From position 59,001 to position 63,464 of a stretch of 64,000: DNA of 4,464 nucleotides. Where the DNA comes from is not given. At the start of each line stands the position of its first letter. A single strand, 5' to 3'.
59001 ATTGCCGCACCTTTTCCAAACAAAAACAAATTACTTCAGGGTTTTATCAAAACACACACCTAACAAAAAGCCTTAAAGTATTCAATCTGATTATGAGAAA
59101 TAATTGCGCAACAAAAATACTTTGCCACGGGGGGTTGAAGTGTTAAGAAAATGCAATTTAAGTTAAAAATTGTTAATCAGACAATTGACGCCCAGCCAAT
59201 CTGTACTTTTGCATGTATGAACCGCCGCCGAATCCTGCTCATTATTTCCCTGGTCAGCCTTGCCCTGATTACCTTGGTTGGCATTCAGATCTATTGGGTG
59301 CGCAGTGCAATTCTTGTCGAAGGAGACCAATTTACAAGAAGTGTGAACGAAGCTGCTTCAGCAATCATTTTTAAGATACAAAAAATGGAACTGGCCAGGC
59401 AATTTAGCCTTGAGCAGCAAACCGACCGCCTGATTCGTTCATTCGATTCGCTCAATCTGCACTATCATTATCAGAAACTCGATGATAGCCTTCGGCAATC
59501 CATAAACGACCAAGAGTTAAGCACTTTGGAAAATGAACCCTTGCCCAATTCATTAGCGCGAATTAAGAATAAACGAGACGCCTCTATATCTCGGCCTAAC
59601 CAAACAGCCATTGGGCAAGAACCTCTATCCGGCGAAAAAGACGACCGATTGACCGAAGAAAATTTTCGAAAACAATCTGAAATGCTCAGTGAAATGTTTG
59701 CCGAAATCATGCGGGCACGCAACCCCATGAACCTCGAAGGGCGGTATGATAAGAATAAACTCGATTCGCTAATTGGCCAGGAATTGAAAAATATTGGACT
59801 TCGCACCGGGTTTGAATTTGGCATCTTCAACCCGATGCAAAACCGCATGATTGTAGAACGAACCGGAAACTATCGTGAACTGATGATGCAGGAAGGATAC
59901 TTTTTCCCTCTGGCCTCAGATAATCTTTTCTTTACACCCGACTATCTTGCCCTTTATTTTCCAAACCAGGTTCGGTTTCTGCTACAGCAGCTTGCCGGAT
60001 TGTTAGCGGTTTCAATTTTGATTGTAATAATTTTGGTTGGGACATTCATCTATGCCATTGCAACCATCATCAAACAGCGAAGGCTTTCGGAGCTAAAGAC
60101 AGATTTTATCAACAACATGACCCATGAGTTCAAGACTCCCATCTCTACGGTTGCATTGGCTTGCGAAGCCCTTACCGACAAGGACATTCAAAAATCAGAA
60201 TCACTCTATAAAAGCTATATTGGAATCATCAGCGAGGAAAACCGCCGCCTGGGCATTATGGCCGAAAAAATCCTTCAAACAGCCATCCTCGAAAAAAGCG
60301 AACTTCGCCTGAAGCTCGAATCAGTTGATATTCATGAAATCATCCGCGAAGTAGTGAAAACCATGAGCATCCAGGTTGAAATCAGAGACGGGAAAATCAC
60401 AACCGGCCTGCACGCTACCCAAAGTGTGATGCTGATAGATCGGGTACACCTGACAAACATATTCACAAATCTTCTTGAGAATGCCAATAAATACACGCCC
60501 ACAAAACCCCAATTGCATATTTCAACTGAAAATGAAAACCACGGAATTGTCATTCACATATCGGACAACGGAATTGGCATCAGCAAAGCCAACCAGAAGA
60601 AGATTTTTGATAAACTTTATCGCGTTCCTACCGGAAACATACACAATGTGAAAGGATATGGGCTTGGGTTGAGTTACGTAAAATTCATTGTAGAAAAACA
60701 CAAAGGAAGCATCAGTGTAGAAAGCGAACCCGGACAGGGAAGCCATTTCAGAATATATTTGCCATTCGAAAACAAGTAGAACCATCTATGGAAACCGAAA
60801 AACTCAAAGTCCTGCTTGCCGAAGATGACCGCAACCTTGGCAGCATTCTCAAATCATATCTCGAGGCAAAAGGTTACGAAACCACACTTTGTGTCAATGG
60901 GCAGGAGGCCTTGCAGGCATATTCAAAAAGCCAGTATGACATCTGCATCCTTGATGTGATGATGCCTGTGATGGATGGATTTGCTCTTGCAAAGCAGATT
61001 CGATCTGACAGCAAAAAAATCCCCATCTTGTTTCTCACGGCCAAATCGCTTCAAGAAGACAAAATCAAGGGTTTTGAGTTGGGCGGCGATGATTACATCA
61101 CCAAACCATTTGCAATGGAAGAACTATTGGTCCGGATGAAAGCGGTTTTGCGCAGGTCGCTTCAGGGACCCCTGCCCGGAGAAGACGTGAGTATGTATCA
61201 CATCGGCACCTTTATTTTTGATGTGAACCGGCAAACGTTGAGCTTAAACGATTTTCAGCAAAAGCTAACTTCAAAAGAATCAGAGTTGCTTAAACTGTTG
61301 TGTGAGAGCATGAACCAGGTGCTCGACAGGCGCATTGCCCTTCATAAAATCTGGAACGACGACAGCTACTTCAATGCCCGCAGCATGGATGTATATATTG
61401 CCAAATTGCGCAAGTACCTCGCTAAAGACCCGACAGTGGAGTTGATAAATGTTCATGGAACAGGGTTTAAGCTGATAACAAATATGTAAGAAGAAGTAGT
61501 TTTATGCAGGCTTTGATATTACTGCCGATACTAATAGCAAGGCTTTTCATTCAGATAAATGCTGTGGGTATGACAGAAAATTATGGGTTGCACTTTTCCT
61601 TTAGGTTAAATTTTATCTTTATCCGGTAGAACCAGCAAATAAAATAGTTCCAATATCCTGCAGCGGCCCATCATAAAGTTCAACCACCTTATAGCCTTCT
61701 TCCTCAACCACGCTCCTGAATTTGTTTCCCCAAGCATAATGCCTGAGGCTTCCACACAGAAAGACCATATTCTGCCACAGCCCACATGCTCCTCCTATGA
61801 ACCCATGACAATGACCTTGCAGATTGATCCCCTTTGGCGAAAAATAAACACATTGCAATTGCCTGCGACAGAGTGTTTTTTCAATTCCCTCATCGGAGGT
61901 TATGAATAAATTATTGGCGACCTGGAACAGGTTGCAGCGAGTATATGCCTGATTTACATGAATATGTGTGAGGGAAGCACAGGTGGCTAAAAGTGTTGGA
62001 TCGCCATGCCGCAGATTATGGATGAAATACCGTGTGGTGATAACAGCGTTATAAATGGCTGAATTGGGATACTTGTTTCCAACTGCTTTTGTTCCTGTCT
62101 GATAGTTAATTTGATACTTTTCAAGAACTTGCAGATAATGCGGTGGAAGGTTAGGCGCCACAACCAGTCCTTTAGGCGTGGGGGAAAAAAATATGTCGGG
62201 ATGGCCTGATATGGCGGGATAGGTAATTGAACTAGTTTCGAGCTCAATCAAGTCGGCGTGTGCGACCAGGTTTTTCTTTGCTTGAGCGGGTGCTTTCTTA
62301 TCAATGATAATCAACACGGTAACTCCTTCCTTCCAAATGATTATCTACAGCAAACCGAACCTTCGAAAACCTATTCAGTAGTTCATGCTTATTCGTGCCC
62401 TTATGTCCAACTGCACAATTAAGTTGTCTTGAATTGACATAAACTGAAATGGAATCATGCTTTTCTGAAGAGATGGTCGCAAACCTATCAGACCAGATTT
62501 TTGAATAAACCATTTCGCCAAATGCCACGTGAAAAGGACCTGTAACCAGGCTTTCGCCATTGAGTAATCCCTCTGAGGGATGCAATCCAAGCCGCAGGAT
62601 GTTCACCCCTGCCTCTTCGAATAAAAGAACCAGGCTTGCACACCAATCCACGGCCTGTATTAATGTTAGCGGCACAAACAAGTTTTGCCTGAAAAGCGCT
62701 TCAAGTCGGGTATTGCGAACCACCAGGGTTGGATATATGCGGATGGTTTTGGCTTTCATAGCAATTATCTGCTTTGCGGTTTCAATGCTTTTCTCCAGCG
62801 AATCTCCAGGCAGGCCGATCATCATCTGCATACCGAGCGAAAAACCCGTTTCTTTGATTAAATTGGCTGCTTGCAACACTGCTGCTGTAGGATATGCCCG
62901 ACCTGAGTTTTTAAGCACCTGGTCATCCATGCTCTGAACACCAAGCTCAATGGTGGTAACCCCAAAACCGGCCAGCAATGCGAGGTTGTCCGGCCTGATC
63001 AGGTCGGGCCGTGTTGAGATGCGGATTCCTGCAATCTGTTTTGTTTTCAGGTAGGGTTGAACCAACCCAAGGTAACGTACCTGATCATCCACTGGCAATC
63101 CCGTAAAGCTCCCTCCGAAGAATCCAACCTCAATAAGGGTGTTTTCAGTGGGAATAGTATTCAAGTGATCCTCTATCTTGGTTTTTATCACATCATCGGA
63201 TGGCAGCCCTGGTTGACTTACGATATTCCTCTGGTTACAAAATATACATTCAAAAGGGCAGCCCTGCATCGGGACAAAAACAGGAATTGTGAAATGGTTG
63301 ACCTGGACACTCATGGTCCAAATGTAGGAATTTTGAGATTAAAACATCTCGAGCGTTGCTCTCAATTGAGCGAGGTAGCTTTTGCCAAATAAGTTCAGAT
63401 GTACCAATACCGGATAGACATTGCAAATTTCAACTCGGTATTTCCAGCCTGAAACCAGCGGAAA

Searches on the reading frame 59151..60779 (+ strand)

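Call 59: search_protein_families(library=pfam, proteins=[window:59151-60779:+], max_evalue=0.00001)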
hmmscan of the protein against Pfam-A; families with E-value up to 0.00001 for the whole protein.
window:59151-60779:+ (542 aa): 2 families
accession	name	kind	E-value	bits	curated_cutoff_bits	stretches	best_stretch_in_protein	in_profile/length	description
PF02518.31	HATPase_c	-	9.4e-26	90.9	26.4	1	430-540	2-110/111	Histidine kinase-, DNA gyrase B-, and HSP90-like ATPase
PF00512.31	HisKA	-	1.1e-09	38.7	26.9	1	316-380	2-63/66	His Kinase A (phospho-acceptor) domain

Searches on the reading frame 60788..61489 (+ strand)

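Call 59: search_protein_families(library=pfam, proteins=[window:60788-61489:+], max_evalue=0.00001)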
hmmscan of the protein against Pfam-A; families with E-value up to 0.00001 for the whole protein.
window:60788-61489:+ (233 aa): 2 families
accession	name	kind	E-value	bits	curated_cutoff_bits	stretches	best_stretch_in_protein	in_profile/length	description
PF00072.30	Response_reg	-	4.7e-29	101.2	30.2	1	8-116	1-109/111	Response regulator receiver domain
PF00486.34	Trans_reg_C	-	4.5e-15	55.9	26.2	1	159-229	5-77/77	Transcriptional regulatory protein, C terminal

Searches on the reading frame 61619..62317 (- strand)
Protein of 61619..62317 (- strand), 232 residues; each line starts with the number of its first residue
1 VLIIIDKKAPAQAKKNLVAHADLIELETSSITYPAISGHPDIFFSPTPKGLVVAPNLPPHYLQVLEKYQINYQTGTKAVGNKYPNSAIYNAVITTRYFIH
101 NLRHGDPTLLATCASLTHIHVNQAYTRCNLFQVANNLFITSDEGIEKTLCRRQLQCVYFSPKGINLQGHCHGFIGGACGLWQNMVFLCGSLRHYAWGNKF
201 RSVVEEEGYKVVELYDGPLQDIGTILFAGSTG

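Call 63: search_protein_families(library=pfam, proteins=[window:61619-62317:-], max_evalue=0.001)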
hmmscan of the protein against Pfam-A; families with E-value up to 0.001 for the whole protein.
window:61619-62317:- (232 aa): 1 family
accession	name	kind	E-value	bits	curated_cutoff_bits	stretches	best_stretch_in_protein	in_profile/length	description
PF21778.2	DUF6873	-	5.2e-59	199.8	27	1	4-226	1-228/228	Family of unknown function (DUF6873)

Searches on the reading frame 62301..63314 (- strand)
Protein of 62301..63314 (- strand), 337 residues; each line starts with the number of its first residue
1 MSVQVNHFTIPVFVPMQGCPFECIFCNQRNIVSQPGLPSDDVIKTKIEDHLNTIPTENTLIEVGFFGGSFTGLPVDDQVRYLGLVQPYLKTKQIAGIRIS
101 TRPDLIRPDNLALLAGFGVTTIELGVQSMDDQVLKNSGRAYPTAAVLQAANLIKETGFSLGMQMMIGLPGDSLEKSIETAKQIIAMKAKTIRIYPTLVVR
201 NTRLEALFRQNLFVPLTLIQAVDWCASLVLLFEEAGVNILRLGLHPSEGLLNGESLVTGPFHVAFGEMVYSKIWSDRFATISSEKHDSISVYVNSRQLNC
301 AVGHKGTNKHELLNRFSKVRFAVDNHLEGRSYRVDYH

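Call 59: search_protein_families(library=pfam, proteins=[window:62301-63314:-], max_evalue=0.00001)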
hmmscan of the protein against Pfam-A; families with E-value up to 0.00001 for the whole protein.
window:62301-63314:- (337 aa): 2 families
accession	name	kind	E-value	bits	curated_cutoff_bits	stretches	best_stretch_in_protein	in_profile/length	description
PF04055.27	Radical_SAM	-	1.1e-19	71.7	29.5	1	14-182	2-165/166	Radical SAM superfamily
PF16199.10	Radical_SAM_C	-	1e-14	54.8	31.9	1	189-272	2-82/85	Radical_SAM C-terminal domain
